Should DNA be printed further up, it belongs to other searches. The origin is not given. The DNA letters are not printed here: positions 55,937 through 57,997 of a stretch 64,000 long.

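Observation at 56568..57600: Three palindromic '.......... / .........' mini-elements inserted in-frame inside hsdM without breaking the ORF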

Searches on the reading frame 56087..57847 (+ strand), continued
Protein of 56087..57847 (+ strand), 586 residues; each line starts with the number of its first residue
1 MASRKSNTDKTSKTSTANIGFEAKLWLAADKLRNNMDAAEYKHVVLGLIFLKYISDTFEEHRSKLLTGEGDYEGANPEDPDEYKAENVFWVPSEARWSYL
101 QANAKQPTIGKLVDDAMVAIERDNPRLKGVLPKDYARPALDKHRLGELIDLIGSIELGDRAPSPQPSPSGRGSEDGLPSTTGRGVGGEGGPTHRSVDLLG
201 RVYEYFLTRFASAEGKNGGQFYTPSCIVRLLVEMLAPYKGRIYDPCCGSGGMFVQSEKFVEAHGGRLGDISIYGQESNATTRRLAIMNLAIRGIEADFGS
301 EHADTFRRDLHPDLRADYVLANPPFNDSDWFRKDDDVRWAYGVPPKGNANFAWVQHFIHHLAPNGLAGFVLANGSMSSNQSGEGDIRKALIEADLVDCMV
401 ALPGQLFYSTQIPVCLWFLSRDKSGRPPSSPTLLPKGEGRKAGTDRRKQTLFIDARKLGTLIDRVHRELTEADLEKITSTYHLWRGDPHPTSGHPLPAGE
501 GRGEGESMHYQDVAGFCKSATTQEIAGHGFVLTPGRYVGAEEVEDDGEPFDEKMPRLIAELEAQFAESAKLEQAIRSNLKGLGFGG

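Call 77: search_dna_similar(query=window:56087-57844:+, collection=plasmids, mode=protein, max_evalue=1e-50, max_rows=15)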
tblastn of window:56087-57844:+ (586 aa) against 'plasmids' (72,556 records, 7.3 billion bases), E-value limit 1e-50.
Records with a match: 227; places in all: 233; records where one place covers at least 80% of the query: 211.
Best place of each record, by identity: 60-80% 2; <60% 225.
By first word of the organism name: Acinetobacter 32; Acetobacter 23; Klebsiella 15; Pseudomonas 11; Bacillus 8; Streptomyces 6; Vibrio 6; Planktothrix 5; Ligilactobacillus 5; Lactococcus 5; and 64 more.
By predicted mobility (MOB-suite, as given by PLSDB): non-mobilizable 103; mobilizable 72; conjugative 52.
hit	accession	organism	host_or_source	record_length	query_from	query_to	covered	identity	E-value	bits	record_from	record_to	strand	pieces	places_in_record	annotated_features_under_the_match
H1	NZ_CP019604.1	Croceicoccus marinus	-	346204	18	579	96%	58.5%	0e+0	636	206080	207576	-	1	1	class I SAM-dependent DNA methyltransferase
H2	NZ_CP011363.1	Salimicrobium jeotgali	-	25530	17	584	97%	57.5%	0e+0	655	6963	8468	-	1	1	class I SAM-dependent DNA methyltransferase | restriction endonuclease subunit S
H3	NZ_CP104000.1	Ketogulonicigenium vulgare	Tenebrio molitor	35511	17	582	97%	57.3%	0e+0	632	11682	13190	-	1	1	class I SAM-dependent DNA methyltransferase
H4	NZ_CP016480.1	Picosynechococcus sp. PCC 7117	cell culture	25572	21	584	96%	57.2%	0e+0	631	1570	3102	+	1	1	class I SAM-dependent DNA methyltransferase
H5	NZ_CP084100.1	Cyanobacterium sp. Dongsha4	-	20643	21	584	96%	57.2%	0e+0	628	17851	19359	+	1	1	class I SAM-dependent DNA methyltransferase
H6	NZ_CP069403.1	Priestia megaterium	Homo sapiens,Pure culture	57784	17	585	97%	56.6%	0e+0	642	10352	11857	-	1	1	class I SAM-dependent DNA methyltransferase | restriction endonuclease subunit S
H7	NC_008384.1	Rhizobium johnstonii 3841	-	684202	18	579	96%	57.2%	0e+0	614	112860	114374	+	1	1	class I SAM-dependent DNA methyltransferase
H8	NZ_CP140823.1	Rhizobium johnstonii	Trifolium pratense,whole organism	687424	18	579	96%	57.2%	0e+0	614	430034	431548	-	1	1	class I SAM-dependent DNA methyltransferase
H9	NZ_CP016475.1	Picosynechococcus sp. PCC 7003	cell culture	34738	21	584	96%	56.7%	0e+0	617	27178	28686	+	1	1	class I SAM-dependent DNA methyltransferase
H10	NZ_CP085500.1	Bacillus cereus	coffee,cell culture,root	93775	17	585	97%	56.0%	0e+0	637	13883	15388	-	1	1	class I SAM-dependent DNA methyltransferase | restriction endonuclease subunit S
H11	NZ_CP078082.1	Bacillus tropicus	Cell culture,soil sample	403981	17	584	97%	56.1%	0e+0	637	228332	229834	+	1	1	class I SAM-dependent DNA methyltransferase | restriction endonuclease subunit S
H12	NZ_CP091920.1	Nostoc sp. UHCC 0870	cell culture,Brackish water, ...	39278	21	584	96%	56.5%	0e+0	603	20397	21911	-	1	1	class I SAM-dependent DNA methyltransferase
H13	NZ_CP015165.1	Acetobacter ascendens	single cell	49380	17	580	96%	56.4%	0e+0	624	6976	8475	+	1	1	class I SAM-dependent DNA methyltransferase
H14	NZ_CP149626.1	Acetobacter sp. AC2005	whole organism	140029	19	580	96%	56.6%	0e+0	620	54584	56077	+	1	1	class I SAM-dependent DNA methyltransferase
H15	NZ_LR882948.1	Planktothrix agardhii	-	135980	18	584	97%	56.0%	0e+0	603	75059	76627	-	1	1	class I SAM-dependent DNA methyltransferase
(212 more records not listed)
